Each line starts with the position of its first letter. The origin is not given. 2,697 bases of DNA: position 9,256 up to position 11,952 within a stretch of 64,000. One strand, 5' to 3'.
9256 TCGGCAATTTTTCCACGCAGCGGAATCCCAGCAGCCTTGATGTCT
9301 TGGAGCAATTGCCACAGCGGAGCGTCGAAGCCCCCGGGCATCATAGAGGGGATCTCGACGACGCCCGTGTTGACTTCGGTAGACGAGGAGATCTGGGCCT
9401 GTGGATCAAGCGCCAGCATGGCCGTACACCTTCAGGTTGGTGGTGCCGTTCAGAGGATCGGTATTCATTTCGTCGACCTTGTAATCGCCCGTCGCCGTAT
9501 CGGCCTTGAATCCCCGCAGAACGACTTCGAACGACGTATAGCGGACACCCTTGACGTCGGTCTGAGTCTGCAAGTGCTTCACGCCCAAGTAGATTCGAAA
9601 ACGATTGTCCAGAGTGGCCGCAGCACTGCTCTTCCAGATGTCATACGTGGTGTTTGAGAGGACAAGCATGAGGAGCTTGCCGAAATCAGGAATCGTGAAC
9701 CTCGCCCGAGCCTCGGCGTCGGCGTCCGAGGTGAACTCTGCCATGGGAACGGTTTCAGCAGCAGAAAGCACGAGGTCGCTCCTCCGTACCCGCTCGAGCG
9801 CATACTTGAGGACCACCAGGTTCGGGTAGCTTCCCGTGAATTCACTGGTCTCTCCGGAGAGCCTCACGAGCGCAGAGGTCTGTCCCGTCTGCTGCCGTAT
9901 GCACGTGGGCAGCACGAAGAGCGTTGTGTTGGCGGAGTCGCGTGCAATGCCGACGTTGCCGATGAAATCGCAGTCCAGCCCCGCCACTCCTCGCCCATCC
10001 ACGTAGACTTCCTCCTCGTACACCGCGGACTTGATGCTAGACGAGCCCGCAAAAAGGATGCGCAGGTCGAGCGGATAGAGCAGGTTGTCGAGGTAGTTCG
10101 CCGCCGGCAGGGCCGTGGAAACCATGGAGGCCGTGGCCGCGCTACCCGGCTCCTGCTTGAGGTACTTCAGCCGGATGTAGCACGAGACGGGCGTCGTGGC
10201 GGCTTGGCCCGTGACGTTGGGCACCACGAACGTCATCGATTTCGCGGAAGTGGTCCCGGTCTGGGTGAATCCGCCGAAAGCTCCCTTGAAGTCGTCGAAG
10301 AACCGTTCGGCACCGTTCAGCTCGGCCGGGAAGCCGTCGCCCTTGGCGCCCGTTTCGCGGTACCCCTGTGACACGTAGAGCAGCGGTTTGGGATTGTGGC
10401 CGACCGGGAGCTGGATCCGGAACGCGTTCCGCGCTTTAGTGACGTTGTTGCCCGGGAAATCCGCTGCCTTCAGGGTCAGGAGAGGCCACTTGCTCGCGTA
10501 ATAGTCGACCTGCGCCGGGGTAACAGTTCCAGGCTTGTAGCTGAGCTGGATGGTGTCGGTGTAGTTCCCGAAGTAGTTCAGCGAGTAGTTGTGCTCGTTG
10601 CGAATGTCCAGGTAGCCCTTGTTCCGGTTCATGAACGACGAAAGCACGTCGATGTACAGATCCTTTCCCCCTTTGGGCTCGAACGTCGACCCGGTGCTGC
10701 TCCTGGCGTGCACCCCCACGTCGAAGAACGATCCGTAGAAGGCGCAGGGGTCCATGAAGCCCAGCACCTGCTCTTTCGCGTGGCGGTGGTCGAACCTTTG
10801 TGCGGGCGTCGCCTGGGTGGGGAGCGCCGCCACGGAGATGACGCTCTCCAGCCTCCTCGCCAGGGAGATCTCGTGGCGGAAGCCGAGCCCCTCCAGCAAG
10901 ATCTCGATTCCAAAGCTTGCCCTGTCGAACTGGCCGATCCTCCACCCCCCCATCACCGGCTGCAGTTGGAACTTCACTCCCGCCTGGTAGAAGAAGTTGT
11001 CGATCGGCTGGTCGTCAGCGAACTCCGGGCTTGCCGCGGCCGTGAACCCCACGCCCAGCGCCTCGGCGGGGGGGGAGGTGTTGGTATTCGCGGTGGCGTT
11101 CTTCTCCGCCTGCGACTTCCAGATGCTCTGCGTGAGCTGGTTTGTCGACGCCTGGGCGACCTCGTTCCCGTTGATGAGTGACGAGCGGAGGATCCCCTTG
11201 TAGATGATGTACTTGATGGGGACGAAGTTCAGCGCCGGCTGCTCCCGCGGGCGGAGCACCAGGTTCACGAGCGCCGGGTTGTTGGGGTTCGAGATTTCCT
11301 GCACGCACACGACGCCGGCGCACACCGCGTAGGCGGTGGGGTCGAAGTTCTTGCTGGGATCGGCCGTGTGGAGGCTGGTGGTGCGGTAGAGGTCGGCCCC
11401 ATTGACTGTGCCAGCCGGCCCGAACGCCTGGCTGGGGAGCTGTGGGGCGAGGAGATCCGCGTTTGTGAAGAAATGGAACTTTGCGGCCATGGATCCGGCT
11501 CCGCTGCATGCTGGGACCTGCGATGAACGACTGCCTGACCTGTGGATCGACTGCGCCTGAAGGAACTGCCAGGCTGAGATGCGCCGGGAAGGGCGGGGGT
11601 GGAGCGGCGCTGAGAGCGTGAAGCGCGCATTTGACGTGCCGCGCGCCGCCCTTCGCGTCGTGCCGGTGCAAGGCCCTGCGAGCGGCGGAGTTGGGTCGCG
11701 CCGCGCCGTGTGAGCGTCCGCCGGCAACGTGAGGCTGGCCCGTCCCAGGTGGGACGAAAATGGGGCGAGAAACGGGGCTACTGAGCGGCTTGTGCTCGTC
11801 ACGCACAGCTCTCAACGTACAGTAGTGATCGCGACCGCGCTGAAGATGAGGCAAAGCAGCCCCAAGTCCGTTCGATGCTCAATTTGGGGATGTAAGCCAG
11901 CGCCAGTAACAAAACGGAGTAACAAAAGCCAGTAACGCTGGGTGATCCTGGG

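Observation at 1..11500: Run of four very large co-directional ORFs with no recognisable domains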

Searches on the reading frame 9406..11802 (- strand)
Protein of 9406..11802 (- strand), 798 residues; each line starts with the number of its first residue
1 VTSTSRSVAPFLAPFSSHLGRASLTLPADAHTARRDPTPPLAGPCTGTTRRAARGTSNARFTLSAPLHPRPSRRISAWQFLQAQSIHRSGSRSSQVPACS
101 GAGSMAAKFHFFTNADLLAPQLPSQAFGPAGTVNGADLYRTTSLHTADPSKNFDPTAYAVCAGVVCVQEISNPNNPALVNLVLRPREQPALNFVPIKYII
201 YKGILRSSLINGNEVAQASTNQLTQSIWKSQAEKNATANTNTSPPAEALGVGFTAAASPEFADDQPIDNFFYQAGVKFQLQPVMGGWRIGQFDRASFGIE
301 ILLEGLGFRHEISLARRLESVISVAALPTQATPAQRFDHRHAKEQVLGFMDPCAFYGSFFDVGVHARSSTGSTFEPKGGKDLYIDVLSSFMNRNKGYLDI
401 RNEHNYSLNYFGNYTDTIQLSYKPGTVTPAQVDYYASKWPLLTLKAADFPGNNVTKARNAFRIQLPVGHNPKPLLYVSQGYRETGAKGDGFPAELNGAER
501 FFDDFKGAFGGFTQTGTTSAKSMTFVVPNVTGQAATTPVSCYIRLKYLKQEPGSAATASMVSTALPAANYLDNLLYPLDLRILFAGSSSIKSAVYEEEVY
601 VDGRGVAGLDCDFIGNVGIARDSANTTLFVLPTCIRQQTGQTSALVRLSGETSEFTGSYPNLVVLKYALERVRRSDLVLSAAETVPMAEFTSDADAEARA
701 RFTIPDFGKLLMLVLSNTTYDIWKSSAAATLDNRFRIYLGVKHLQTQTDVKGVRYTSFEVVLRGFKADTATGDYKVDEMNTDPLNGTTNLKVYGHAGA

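Call 7: search_protein_families(library=pfam, proteins=[window:9406-11802:-], max_evalue=1)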
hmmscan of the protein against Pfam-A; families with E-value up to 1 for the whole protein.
window:9406-11802:- (798 aa): 0 families

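Call 8: search_protein_families(library=ncbifam, proteins=[window:9406-11802:-], max_evalue=1)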
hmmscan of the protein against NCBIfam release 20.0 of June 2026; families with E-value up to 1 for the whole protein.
window:9406-11802:- (798 aa): 0 families

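Call 19: search_protein_families(library=phrogs, proteins=[window:9406-11490:-], max_evalue=1)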
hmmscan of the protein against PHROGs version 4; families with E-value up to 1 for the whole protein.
window:9406-11490:- (694 aa): 1 family
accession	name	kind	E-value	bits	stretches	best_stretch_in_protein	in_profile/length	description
phrog_27079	-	unknown function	0.021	16.2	1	90-161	8-73/109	-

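Call 20: search_protein_families(library=padloc, proteins=[window:9406-11490:-], max_evalue=1)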
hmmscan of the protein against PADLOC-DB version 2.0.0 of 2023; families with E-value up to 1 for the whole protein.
window:9406-11490:- (694 aa): 0 families

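Call 33: find_homologous_proteins(query=window:9406-11490:-)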
Query window:9406-11490:- (694 aa): 90 proteins with E <= 0.001 among 8000 candidates.
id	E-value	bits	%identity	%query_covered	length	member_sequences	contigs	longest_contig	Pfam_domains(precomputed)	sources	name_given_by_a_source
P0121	0.0e+0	1192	76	100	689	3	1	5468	-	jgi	jgi:hypothetical protein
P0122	1.0e-261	888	60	100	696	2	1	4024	-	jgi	jgi:hypothetical protein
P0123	1.5e-260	884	58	99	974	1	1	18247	-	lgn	-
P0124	8.6e-258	875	59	100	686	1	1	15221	-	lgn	-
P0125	1.3e-255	868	60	98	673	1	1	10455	-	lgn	-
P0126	7.0e-254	862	57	100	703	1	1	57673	-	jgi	jgi:hypothetical protein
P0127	9.0e-247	839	57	99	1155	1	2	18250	-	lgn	-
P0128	9.3e-247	839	58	100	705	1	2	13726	-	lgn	-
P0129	1.1e-246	838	58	100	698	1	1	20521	-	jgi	jgi:hypothetical protein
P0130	2.2e-246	837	58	100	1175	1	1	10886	-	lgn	-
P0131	3.2e-246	837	57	97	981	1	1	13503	-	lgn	-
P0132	7.9e-246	836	56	100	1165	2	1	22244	-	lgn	-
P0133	5.8e-245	833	57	100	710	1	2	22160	-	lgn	-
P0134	7.1e-245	832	57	100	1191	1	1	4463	-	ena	-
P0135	2.3e-243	827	56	100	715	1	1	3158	-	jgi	jgi:hypothetical protein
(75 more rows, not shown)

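Call 38: search_solved_structures(query=A1, max_evalue=1)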
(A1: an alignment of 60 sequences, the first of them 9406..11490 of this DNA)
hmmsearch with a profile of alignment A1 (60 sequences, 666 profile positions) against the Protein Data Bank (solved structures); distinct sequences matched with E-value up to 1: 0.

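Call 48: predict_structure(alignment_id=A1)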
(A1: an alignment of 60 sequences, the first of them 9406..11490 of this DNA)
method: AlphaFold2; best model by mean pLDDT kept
length: 694 residues; sequences in the alignment: 60
mean_pLDDT: 92.5   pTM: 0.93
mean pLDDT of the five models: 92.5, 92.0, 91.8, 91.5, 90.9
residues with pLDDT >= 90: 558; 70-90: 120; 50-70: 15; < 50: 1
segments of 3 or more residues with pLDDT < 50: none
pLDDT, mean of each block of 10 residues (from residue 1): 89 96 95 96 95 98 88 92 86 97 96 97 96 96 94 94 90 85 98 97 91 96 94 95 97 95 94 96 97 97 95 95 92 94 93 95 93 93 81 92 90 84 94 96 88 76 92 93 91 95 90 97 96 88 93 94 89 91 86 76 91 96 94 96 92 95 95 95 92 65
secondary structure, 60 per line:
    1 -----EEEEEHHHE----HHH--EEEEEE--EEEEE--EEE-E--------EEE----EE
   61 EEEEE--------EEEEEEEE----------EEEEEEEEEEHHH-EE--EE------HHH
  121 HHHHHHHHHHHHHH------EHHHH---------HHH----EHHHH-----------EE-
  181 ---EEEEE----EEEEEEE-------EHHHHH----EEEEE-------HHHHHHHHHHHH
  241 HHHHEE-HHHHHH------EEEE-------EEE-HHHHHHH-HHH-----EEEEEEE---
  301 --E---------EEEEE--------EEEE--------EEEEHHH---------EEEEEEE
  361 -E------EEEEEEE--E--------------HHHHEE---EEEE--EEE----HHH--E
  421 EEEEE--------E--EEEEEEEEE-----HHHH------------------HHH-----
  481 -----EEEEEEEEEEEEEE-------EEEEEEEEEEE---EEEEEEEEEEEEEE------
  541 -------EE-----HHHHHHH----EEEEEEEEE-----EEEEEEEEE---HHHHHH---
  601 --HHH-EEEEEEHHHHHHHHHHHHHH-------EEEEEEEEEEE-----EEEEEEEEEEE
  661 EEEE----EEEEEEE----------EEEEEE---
elements in order (helices of 4 or more, strands of 3 or more residues): E6-10 E24-29 E32-36 E39-41 E52-54 E59-65 E74-81 E92-101 H118-134 H142-145 H163-166 E184-188 E193-199 H208-212 E217-221 H229-244 H248-253 E260-263 E271-273 H275-281 E291-297 E313-317 E326-329 E338-341 E354-360 E369-375 H393-396 E402-405 E408-410 E420-425 E437-445 H451-454 E486-499 E507-517 E521-534 H555-561 E566-574 E580-588 H592-597 E607-612 H613-626 E634-644 E650-664 E669-675 E686-691

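Call 50: fold_search(model_id=the predicted structure, library=pdb)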
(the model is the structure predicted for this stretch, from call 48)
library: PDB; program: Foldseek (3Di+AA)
matches with E <= 10: 571; with E <= 0.001: 0
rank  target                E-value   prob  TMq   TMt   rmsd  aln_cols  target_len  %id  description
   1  5gt1                  7.0e-02  0.90  0.12  0.47   5.8       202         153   13  crystal structure of cbpa from L. salivarius REN (released 2017-07-19)
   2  6mbh                  1.3e-01  0.06  0.07  0.14  21.3       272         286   14  GphF DH1 P1711L, L1744P variant: An isomerase-inactive variant of GphF DH1 (released 2018-09-19)
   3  4dni                  1.5e-01  0.07  0.06  0.13  19.9       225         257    9  Structure of Editosome protein (released 2012-12-26)
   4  9he8_A                1.6e-01  0.05  0.07  0.09  18.8       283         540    8  The molecular structure of a beta-1,4-D-xylosidase from the probiotic bacterium Levilactobacillus brevis (released 2025-01-15)
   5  9he8_B                1.8e-01  0.05  0.07  0.08  19.0       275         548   10  The molecular structure of a beta-1,4-D-xylosidase from the probiotic bacterium Levilactobacillus brevis (released 2025-01-15)
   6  8s0u_A                2.4e-01  0.69  0.13  0.32   9.5       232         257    8  Structure of the LytM domain of PrgK from E. faecalis (released 2024-02-28)
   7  9c20                  3.1e-01  0.02  0.06  0.07  19.6       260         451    8  The Sialidase NanJ in complex with Neu5,9Ac (released 2024-09-04)
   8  7q9k_B                3.1e-01  0.01  0.07  0.06  31.1       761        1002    9  Beta-32 fab in complex with SARS-CoV-2 beta-Spike glycoprotein (released 2021-12-15)
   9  6p7l_F                3.3e-01  0.21  0.07  0.27  10.6        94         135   13  1.8 Angstrom structure of Aln2 from Streptomyces sp. CM020 (released 2020-06-17)
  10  6p7l_B                3.5e-01  0.21  0.07  0.27  10.5        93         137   13  1.8 Angstrom structure of Aln2 from Streptomyces sp. CM020 (released 2020-06-17)
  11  3c2u_A                3.7e-01  0.04  0.07  0.09  18.5       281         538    8  Structure of the two subsite D-xylosidase from Selenomonas ruminantium in complex with 1,3-bis[tris(hydroxymethyl)meth (released 2008-04-22)
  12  6p7l_A                4.1e-01  0.18  0.07  0.26  10.8        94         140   14  1.8 Angstrom structure of Aln2 from Streptomyces sp. CM020 (released 2020-06-17)
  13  2zf3_F                4.3e-01  0.04  0.06  0.16  19.5       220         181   10  Crystal Structure of VioE (released 2008-01-01)
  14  3udg_A                4.6e-01  0.05  0.06  0.16  17.3       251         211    4  Structure of Deinococcus radiodurans SSB bound to ssDNA (released 2012-05-16)
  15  7q9k_C                4.8e-01  0.01  0.08  0.06  29.8       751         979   10  Beta-32 fab in complex with SARS-CoV-2 beta-Spike glycoprotein (released 2021-12-15)
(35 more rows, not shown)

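Call 77: fold_search(model_id=the predicted structure, library=viral)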
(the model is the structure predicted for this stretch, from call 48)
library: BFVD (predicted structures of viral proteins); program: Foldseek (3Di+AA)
matches with E <= 10: 547; with E <= 0.001: 0
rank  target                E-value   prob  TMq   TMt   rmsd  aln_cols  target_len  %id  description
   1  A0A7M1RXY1            3.1e-02  0.04  0.06  0.10  25.7       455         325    9  Uncharacterized protein [uncultured phage cr10_1]
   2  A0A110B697            1.0e-01  0.01  0.06  0.06  33.0       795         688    8  (no name in the UniProt tables at hand)
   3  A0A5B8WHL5            1.1e-01  0.82  0.10  0.29   9.0       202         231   11  Lysin A [Arthrobacter phage Qui]
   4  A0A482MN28            1.4e-01  0.66  0.11  0.08   9.6       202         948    8  (no name in the UniProt tables at hand)
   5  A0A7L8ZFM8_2          1.4e-01  0.02  0.08  0.06  34.4       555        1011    9  (no name in the UniProt tables at hand)
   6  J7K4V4                1.6e-01  0.02  0.09  0.06  24.1       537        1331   10  Genome polyprotein (Fragment) [Theiler's encephalomyelitis virus]
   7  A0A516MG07            2.0e-01  0.01  0.08  0.07  25.6       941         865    8  (no name in the UniProt tables at hand)
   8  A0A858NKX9            2.1e-01  0.30  0.07  0.33   5.9        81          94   11  (no name in the UniProt tables at hand)
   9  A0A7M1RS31            2.1e-01  0.06  0.07  0.10  21.4       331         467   10  Uncharacterized protein [uncultured phage cr4_1]
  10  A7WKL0                2.6e-01  0.05  0.09  0.17  20.9       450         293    6  Uncharacterized protein [Betalipothrixvirus pozzuoliense]
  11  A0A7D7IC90            2.6e-01  0.03  0.05  0.11  25.1       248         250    7  (no name in the UniProt tables at hand)
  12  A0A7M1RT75            2.7e-01  0.02  0.05  0.08  25.6       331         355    9  Uncharacterized protein [uncultured phage cr130_1]
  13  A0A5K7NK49            3.2e-01  0.18  0.06  0.20  10.9        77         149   17  (no name in the UniProt tables at hand)
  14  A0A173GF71            3.4e-01  0.04  0.06  0.15  17.8       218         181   10  Uncharacterized protein [Erwinia phage vB_EamM_Deimos-Minion]
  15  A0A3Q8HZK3            3.6e-01  0.03  0.07  0.06  23.2       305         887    6  (no name in the UniProt tables at hand)
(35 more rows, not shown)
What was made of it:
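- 10351..11490 (-): A N-domain (residues 1-380): the most widely conserved part of A. It contains a LytM/M23-like subdomain that lacks a clear catalytic motif. There are weak local Foldseek hits to the PrgK LytM domain and to phage Lysin A (calls 50, 77).
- A contains a LytM/M23-like subdomain, and some A homologues carry peptidoglycan hydrolases as tail lysins do (calls 33, 50, 77).
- Tried and rejected: A gp27/VgrG-like hub reading is therefore rejected (calls 50, 77).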

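Call 104: search_dna_similar(query=window:9406-11490:-, collection=phages, mode=protein, max_evalue=0.001, max_rows=10)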
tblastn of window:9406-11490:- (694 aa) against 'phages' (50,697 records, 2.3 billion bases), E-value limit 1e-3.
No match.

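Call 112: find_encoding_contigs(protein=P0121, flank=6000, max_places=2)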
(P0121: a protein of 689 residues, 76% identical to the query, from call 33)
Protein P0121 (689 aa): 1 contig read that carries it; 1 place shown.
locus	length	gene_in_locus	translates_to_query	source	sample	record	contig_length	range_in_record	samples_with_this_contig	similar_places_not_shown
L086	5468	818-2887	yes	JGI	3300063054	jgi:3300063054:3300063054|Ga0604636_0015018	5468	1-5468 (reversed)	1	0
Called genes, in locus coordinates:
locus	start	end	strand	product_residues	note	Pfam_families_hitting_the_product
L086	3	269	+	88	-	?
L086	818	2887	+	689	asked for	-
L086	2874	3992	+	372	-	-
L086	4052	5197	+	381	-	-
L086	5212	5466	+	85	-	?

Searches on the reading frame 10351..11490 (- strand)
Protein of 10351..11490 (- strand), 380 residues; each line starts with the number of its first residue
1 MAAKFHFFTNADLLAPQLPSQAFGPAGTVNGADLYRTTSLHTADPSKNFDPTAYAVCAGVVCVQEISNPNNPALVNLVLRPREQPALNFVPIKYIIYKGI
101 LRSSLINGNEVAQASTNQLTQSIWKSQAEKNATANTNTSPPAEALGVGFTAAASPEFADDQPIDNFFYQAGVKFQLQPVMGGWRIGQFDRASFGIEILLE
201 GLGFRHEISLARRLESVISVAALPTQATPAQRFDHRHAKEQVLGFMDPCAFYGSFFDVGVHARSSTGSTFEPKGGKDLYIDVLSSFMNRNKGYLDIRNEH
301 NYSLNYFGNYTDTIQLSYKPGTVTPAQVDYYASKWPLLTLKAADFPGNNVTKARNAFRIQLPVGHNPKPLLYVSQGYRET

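Call 95: search_protein_representatives(protein=window:10351-11490:-)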
Query: 380 residues. Proteins with E-value up to 0.001 (for the whole library): 1038; up to 1e-10: 876; up to 1e-30: 373. The best 150 are listed.
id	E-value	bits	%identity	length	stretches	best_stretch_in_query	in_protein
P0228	3.8e-135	467.0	92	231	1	1-231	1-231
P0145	1.3e-126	438.9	59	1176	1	1-379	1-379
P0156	1.3e-122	425.8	57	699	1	3-379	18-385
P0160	9.4e-122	422.9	60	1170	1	3-379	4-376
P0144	1.3e-120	419.2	58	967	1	10-379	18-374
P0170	2.6e-120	418.2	55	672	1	1-378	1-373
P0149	9.1e-118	409.8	65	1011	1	84-379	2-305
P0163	1.8e-114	398.9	55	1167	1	4-379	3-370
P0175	1.3e-95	336.8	50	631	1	48-378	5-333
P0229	9.9e-92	324.1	47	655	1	4-377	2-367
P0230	1.4e-88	313.8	47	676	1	3-378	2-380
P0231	1.2e-87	310.7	46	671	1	3-376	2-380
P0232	7.7e-86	304.7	43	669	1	3-377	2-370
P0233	1.2e-83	297.6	46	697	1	3-378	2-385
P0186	3.9e-83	295.8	44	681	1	2-378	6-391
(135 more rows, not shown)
